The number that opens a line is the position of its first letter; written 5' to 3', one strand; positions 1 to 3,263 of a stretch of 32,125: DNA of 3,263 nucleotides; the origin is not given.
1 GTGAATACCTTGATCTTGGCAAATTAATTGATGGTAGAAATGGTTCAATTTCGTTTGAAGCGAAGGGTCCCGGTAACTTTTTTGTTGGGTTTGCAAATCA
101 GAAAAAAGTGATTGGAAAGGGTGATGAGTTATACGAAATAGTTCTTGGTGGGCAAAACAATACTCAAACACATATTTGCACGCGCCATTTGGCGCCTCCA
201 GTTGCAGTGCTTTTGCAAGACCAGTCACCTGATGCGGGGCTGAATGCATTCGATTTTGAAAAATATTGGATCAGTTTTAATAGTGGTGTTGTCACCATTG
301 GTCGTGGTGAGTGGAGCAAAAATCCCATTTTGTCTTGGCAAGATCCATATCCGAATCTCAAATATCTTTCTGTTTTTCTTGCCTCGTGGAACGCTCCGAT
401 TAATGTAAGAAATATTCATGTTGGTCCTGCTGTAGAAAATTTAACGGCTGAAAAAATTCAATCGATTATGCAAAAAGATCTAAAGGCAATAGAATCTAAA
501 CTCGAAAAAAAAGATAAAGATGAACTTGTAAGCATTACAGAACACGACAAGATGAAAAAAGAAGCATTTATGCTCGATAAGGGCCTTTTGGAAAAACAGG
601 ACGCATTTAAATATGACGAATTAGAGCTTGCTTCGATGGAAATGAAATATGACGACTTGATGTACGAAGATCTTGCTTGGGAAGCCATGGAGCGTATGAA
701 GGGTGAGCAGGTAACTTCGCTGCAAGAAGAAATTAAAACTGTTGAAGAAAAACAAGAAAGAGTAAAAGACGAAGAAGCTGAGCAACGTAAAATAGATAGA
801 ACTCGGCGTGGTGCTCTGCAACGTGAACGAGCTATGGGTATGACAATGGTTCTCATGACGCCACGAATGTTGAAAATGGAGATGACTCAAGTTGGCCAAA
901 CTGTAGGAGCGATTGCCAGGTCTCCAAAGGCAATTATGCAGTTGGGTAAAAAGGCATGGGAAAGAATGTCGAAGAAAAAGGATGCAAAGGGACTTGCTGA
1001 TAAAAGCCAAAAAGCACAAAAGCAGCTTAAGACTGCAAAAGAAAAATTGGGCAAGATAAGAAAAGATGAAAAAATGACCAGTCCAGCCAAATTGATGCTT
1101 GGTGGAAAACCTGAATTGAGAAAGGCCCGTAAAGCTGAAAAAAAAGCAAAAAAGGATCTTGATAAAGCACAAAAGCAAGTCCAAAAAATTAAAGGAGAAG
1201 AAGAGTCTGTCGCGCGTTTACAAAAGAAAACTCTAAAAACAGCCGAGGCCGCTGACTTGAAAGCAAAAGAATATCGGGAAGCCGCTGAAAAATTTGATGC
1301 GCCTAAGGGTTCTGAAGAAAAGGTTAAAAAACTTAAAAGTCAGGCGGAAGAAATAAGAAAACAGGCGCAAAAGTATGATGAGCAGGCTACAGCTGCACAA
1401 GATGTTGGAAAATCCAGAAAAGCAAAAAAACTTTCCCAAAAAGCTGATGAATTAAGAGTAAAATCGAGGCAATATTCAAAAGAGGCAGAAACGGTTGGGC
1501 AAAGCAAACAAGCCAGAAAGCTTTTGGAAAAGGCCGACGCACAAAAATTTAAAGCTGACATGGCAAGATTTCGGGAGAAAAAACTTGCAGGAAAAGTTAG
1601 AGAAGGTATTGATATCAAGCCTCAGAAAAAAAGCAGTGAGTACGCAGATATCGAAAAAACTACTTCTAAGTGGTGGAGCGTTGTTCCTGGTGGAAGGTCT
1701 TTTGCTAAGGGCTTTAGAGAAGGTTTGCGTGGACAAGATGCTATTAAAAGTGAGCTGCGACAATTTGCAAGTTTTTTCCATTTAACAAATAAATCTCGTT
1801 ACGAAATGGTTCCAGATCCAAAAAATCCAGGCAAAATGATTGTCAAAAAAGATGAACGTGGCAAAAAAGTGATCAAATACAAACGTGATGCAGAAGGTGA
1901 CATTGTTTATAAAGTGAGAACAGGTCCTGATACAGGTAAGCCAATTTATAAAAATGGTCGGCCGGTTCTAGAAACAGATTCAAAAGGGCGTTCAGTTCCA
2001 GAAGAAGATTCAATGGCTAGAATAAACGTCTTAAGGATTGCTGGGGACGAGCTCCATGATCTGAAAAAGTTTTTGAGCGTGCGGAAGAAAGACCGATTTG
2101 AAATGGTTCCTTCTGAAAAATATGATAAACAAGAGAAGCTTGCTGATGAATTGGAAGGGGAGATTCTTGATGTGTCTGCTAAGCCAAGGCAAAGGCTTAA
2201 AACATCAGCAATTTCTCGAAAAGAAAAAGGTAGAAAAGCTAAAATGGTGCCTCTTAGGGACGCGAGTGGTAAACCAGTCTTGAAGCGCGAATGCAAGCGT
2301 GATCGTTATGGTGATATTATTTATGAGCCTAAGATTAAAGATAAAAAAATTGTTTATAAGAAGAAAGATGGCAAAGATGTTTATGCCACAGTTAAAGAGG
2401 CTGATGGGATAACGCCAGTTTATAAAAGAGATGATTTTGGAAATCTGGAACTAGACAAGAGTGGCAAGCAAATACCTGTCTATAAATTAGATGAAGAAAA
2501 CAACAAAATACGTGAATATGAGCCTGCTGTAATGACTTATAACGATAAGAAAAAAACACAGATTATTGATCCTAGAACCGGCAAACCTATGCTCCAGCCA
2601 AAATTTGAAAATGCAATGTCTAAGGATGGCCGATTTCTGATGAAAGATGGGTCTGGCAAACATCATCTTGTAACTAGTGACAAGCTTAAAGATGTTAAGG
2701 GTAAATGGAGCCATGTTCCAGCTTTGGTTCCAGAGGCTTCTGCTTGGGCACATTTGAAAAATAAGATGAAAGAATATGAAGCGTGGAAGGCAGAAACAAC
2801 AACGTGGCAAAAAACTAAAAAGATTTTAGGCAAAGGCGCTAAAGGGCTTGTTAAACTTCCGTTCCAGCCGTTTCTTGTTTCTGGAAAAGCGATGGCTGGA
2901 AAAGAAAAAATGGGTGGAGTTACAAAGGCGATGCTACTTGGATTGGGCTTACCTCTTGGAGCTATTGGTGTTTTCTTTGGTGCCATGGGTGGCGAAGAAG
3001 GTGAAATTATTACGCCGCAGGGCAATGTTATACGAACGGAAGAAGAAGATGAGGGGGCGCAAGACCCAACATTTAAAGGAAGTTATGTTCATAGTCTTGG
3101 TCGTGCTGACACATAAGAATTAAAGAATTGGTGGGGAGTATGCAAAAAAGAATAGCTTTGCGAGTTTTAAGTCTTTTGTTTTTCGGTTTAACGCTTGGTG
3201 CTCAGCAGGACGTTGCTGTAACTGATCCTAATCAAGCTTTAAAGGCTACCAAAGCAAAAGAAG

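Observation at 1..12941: Tandem array of three giant exported paralogues combining MIR beta-trefoils with multiple FAMeT-like modules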

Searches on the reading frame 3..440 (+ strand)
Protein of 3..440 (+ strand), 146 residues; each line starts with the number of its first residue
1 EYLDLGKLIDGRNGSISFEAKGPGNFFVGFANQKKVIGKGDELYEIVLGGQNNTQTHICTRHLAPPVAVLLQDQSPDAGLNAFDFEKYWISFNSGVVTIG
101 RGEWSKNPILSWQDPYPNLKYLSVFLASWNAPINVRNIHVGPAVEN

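Call 17: search_protein_families(library=pfam, proteins=[window:3-440:+], max_evalue=1)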
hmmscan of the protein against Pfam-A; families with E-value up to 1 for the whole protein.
window:3-440:+ (146 aa): 1 family
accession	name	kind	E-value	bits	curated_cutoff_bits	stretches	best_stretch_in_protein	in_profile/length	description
PF12248.16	Methyltransf_FA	-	2.4e-19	69.9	24.2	1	11-133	16-132/140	Farnesoic acid 0-methyl transferase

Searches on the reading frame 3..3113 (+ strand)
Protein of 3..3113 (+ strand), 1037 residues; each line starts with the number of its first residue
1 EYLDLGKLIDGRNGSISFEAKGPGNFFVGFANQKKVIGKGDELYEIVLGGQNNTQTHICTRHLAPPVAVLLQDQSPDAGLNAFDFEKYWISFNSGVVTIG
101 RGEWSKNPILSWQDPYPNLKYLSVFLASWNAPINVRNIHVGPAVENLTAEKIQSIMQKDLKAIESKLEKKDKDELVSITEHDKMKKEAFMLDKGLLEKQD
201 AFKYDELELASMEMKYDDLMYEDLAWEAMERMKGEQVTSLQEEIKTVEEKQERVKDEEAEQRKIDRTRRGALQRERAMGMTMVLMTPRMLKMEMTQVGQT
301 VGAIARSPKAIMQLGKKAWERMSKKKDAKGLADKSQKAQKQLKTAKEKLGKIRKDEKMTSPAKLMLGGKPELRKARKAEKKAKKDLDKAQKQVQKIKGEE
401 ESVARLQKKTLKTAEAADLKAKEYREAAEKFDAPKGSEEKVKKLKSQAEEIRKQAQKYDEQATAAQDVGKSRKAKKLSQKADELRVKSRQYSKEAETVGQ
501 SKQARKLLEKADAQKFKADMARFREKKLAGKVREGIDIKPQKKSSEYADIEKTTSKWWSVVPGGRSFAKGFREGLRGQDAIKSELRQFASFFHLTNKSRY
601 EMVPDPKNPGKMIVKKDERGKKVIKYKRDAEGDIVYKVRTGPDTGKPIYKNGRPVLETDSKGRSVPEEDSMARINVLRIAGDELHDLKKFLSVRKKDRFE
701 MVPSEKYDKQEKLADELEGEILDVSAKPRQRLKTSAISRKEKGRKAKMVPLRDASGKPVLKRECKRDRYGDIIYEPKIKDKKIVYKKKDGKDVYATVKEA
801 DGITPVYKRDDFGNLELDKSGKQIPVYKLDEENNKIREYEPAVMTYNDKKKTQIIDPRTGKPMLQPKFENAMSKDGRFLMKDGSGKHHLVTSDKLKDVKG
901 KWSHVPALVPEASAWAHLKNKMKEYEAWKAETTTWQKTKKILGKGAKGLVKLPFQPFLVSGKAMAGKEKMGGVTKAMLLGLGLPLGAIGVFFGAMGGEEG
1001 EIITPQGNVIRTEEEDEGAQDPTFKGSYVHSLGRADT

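Call 6: search_protein_families(library=pfam, proteins=[window:3-3113:+], max_evalue=0.01)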
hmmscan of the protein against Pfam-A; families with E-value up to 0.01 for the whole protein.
window:3-3113:+ (1037 aa): 2 families
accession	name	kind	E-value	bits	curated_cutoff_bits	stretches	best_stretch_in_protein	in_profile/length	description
PF12248.16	Methyltransf_FA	-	6.5e-18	65.3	24.2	1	11-133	16-132/140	Farnesoic acid 0-methyl transferase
PF08590.15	DUF1771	-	0.0048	17.6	28.7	1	443-495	3-55/64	Domain of unknown function (DUF1771)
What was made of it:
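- The Pfam name (call 6).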

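Call 40: search_protein_families(library=pfam, proteins=[window:441-3113:+], max_evalue=10)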
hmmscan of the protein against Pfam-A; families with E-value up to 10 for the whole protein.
window:441-3113:+ (891 aa): 3 families
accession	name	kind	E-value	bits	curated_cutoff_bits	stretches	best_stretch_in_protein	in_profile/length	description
PF08590.15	DUF1771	-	0.0045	17.7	28.7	1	297-349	3-55/64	Domain of unknown function (DUF1771)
PF08906.16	T6SS_Tdi1_C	-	0.062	13.6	27.4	1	191-228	21-58/75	T6SS immunity protein Tdi1, C-terminal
PF22221.2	NigD_N-like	-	0.22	11.9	24.6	1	688-730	3-45/78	Lipoprotein BF3042 OB domain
